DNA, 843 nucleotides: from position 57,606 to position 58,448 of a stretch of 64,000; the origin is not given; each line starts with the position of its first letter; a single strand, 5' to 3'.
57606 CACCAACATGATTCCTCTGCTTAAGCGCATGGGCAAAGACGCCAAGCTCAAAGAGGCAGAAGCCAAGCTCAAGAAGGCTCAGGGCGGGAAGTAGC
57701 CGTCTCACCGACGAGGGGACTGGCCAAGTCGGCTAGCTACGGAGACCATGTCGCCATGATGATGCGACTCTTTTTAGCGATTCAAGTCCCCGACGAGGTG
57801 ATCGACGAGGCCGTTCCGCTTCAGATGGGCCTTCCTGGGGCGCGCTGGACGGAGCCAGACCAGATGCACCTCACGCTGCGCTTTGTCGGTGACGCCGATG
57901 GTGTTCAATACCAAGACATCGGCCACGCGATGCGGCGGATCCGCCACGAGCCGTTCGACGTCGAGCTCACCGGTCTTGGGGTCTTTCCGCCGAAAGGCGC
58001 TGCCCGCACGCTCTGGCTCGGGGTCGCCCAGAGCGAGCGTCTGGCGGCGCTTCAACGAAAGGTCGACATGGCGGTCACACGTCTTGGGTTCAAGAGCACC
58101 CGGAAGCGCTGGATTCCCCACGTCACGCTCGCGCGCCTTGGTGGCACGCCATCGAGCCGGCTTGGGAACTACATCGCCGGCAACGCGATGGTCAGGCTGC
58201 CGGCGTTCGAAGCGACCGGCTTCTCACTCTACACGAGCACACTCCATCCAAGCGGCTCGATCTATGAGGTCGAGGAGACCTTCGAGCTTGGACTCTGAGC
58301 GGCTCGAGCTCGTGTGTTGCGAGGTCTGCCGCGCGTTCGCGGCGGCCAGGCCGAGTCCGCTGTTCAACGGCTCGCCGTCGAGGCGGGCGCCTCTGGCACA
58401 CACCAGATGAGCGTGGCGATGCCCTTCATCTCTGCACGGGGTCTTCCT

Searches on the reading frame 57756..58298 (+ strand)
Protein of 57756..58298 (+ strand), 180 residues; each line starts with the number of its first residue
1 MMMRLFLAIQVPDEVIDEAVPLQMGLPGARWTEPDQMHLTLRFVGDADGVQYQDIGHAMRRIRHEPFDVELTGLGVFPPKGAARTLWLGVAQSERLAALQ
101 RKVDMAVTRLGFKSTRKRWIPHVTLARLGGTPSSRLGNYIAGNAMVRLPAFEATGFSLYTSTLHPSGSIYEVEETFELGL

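Call 66: search_protein_families(library=pfam, proteins=[window:57756-58298:+], max_evalue=0.01)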
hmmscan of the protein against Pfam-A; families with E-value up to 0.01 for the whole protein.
window:57756-58298:+ (180 aa): 4 families
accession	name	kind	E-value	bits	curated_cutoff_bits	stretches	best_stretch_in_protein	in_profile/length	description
PF02834.22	LigT_PEase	-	5.6e-28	97.4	23.3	2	9-87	1-87/87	LigT like Phosphoesterase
PF13563.12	2_5_RNA_ligase2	-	1.1e-14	55.1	27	1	32-129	21-117/152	2'-5' RNA ligase superfamily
PF10469.15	AKAP7_NLS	-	0.00012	22.4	24.4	1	57-127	63-148/208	AKAP7 2'5' RNA ligase-like domain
PF09749.15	HVSL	-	0.0095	15.8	26.8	0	54-136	110-199/242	Uncharacterised conserved protein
